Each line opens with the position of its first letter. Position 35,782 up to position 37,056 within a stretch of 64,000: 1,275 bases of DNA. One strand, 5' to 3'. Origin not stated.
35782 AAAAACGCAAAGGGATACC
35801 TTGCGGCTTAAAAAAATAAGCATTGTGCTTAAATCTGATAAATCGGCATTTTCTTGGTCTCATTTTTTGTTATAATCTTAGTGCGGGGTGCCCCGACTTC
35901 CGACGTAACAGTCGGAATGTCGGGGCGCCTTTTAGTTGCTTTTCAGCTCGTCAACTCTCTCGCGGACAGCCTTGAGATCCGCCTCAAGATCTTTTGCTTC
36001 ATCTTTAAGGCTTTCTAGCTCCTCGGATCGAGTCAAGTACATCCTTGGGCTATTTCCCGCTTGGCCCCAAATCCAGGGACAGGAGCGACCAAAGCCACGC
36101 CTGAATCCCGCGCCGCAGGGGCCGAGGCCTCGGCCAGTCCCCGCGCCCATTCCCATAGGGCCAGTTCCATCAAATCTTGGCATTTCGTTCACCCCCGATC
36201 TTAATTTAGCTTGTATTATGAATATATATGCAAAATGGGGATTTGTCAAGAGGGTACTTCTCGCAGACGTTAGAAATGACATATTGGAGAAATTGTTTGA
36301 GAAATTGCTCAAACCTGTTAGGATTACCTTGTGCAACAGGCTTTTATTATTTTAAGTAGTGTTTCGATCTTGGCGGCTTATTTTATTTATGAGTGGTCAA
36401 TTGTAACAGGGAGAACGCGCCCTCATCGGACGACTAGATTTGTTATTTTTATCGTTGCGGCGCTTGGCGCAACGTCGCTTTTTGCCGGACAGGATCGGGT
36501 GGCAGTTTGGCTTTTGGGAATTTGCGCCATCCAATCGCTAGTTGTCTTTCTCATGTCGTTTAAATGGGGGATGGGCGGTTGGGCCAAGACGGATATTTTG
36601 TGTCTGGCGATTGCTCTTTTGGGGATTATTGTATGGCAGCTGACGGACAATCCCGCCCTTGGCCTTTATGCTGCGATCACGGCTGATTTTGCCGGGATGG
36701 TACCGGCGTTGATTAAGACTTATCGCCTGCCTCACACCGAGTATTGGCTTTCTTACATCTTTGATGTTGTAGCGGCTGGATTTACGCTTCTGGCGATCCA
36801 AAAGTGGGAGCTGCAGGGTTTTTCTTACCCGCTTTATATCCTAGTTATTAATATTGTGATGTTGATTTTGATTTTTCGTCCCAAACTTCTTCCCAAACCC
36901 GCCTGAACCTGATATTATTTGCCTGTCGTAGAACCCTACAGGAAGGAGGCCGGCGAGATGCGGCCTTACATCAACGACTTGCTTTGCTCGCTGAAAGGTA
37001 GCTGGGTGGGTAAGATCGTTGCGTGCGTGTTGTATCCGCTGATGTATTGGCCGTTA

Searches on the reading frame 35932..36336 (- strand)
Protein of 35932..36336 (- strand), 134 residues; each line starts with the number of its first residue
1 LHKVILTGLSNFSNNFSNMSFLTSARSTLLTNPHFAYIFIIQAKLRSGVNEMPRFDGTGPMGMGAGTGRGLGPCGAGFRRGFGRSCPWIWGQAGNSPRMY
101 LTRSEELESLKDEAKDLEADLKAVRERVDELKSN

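Call 10: search_protein_families(library=pfam, max_evalue=0.1, proteins=[window:35932-36336:-])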
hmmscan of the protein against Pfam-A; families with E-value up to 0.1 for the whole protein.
window:35932-36336:- (134 aa): 3 families
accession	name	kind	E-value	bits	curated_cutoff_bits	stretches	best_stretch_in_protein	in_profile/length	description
PF17253.7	DUF5320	-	1.2e-13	52.5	27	1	52-131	1-99/99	Family of unknown function (DUF5320)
PF23991.1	DUF7310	-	0.028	15.3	40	1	104-132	36-64/83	Coiled-coil region of unknown function (DUF7310)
PF10224.14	DUF2205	-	0.03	14.8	26.7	1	101-133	12-44/75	Short coiled-coil protein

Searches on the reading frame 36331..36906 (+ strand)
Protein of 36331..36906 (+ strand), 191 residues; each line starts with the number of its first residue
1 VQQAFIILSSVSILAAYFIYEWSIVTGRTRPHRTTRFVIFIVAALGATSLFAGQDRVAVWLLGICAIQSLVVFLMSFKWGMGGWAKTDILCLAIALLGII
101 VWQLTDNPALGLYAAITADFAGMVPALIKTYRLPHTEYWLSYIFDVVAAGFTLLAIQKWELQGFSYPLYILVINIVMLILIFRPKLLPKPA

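Call 10: search_protein_families(library=pfam, max_evalue=0.1, proteins=[window:36331-36906:+])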
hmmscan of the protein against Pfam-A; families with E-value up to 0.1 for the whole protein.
window:36331-36906:+ (191 aa): 0 families

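Call 24: search_protein_families(library=phrogs, max_evalue=0.01, proteins=[window:36331-36906:+])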
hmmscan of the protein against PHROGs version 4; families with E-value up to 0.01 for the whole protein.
window:36331-36906:+ (191 aa): 0 families

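Call 60: search_protein_families(library=phrogs, max_evalue=0.001, proteins=[L008:616-1269:+, L008:1279-1986:+, L008:2169-2723:+, L008:2720-3184:+, L008:4036-4539:+, L008:4695-5537:+, L008:5685-7022:+, L008:7130-7672:+, L008:7662-8474:+, L008:8464-9075:+])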
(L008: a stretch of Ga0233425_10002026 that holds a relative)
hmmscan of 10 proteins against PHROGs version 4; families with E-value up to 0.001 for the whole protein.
L008:616-1269:+ (217 aa): 1 family
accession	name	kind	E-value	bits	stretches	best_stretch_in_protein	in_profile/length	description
phrog_3849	-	unknown function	1.2e-11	45.6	1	113-188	10-87/92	-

L008:1279-1986:+ (235 aa): 0 families

L008:2169-2723:+ (184 aa): 0 families

L008:2720-3184:+ (154 aa): 0 families

L008:4036-4539:+ (167 aa): 2 families
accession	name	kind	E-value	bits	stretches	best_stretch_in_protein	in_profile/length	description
phrog_159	-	DNA, RNA and nucleotide metabolism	1e-16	61.9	1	2-166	88-249/330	RuvC-like Holliday junction resolvase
phrog_1770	-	DNA, RNA and nucleotide metabolism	1.5e-09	39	1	2-163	4-147/158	Holliday junction resolvase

L008:4695-5537:+ (280 aa): 4 families
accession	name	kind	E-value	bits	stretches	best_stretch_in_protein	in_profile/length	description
phrog_14988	-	other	1.1e-05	26.2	1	111-236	36-161/272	peptidase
phrog_6700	-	lysis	0.00017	19.6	1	119-203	2636-2719/2898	endolysin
phrog_3084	-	lysis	0.00034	20.7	1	121-268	39-187/468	endolysin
phrog_10030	-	tail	0.00088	17.6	0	109-204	1915-2014/2105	tail length tape measure protein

L008:5685-7022:+ (445 aa): 3 families
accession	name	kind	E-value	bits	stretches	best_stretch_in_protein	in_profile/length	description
phrog_1218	-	DNA, RNA and nucleotide metabolism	3.2e-30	106.6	1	114-422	14-346/364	exonuclease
phrog_1706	-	DNA, RNA and nucleotide metabolism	1.4e-07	32.3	1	118-418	55-255/293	CRISPR/Cas system associated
phrog_69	-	DNA, RNA and nucleotide metabolism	2.2e-05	24.7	1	116-275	96-248/501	exonuclease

L008:7130-7672:+ (180 aa): 0 families

L008:7662-8474:+ (270 aa): 1 family
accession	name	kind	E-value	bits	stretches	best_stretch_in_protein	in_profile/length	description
phrog_124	-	DNA, RNA and nucleotide metabolism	1.1e-35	124.7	1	6-233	29-270/382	Sak4-like ssDNA annealing protein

L008:8464-9075:+ (203 aa): 1 family
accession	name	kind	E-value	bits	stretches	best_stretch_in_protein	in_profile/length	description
phrog_378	-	DNA, RNA and nucleotide metabolism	0.0005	21.4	1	18-122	15-123/163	single strand DNA binding protein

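Call 61: search_protein_families(library=pfam, max_evalue=0.001, proteins=[L008:616-1269:+, L008:1279-1986:+, L008:2169-2723:+, L008:4695-5537:+, L008:5685-7022:+, L008:7662-8474:+, L009:2294-4021:+, L009:3749-5137:-, L009:6100-6816:+, L009:530-916:+])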
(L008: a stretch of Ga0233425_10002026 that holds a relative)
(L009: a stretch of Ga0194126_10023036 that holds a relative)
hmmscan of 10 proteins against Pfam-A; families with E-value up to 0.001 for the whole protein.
L008:616-1269:+ (217 aa): 0 families

L008:1279-1986:+ (235 aa): 0 families

L008:2169-2723:+ (184 aa): 0 families

L008:4695-5537:+ (280 aa): 1 family
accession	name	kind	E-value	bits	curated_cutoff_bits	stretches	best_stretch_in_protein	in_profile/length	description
PF01551.29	Peptidase_M23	-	8.4e-09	36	28.7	1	111-202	6-94/96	Peptidase family M23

L008:5685-7022:+ (445 aa): 2 families
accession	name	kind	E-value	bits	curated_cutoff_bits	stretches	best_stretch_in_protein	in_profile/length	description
PF12705.13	PDDEXK_1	-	1.4e-23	84.5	22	1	113-405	5-246/247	PD-(D/E)XK nuclease superfamily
PF01930.23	Cas_Cas4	-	7.4e-06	26.6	22.7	0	374-406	127-159/160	Domain of unknown function DUF83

L008:7662-8474:+ (270 aa): 1 family
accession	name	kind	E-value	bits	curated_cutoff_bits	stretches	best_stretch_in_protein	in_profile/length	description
PF13479.12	AAA_24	-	2.5e-25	89.9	27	1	19-181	2-171/195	AAA domain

L009:2294-4021:+ (575 aa): 1 family
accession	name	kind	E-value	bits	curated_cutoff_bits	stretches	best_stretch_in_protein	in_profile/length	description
PF01555.25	N6_N4_Mtase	-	3.2e-35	122.5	26.7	2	59-327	1-179/221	DNA methylase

L009:3749-5137:- (462 aa): 0 families

L009:6100-6816:+ (238 aa): 1 family
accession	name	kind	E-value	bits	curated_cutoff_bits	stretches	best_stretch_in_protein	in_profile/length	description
PF13469.12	Sulfotransfer_3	-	3.7e-15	57.2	27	1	22-219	2-213/216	Sulfotransferase family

L009:530-916:+ (128 aa): 0 families

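Call 113: search_protein_families(library=padloc, max_evalue=0.01, proteins=[window:36331-36906:+])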
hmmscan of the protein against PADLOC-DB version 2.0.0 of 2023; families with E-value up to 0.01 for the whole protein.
window:36331-36906:+ (191 aa): 0 families

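Call 114: search_protein_families(library=ncbifam, max_evalue=0.01, proteins=[window:36331-36906:+])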
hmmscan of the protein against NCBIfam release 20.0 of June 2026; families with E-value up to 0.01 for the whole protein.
window:36331-36906:+ (191 aa): 0 families

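Call 120: search_protein_families(library=phrogs, max_evalue=0.001, proteins=[L007:367-1008:+, L009:2294-4021:+, L009:4667-5203:+, L009:5224-5508:+, L009:6100-6816:+, L013:1039-1413:+, L013:1337-1702:+, L009:530-916:+, L008:2014-2313:+, L008:3360-3704:+])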
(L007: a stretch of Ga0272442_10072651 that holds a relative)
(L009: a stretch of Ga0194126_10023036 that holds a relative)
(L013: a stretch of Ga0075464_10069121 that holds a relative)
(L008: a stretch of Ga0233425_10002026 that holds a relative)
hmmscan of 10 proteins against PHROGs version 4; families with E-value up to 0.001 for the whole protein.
L007:367-1008:+ (213 aa): 0 families

L009:2294-4021:+ (575 aa): 9 families
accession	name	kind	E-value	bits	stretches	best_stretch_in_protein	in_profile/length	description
phrog_67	-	other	1e-60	207.7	1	37-548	121-346/743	DNA methyltransferase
phrog_12517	-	unknown function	1.9e-13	51.3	1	505-548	107-150/316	-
phrog_498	-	other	8.6e-13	48.7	1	505-548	380-423/633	DNA methyltransferase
phrog_3008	-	other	1.7e-10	41.6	1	505-549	171-215/244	DNA methyltransferase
phrog_8769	-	other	5.4e-08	33.6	1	505-552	13-60/71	methyltransferase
phrog_18146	-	other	6e-08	33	1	505-534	71-100/452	DNA methyltransferase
phrog_23148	-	unknown function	1.2e-06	29.7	1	506-548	107-149/165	-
phrog_18293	-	other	3.6e-06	27.9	1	506-549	68-111/119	methyltransferase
phrog_6025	-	other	0.00013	22.6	1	39-70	11-42/192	DNA methyltransferase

L009:4667-5203:+ (178 aa): 0 families

L009:5224-5508:+ (94 aa): 0 families

L009:6100-6816:+ (238 aa): 0 families

L013:1039-1413:+ (124 aa): 0 families

L013:1337-1702:+ (121 aa): 4 families
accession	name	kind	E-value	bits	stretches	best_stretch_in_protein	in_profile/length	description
phrog_1373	-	transcription regulation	1.4e-05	26.1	1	41-115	47-116/166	transcriptional regulator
phrog_8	-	transcription regulation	2.7e-05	24.8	1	66-104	165-198/346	transcriptional regulator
phrog_14076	-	transcription regulation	6.2e-05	24.4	1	54-99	6-54/86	transcriptional regulator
phrog_3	-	transcription regulation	7.8e-05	23.6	1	53-114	81-137/430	transcriptional repressor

L009:530-916:+ (128 aa): 0 families

L008:2014-2313:+ (99 aa): 0 families

L008:3360-3704:+ (114 aa): 0 families
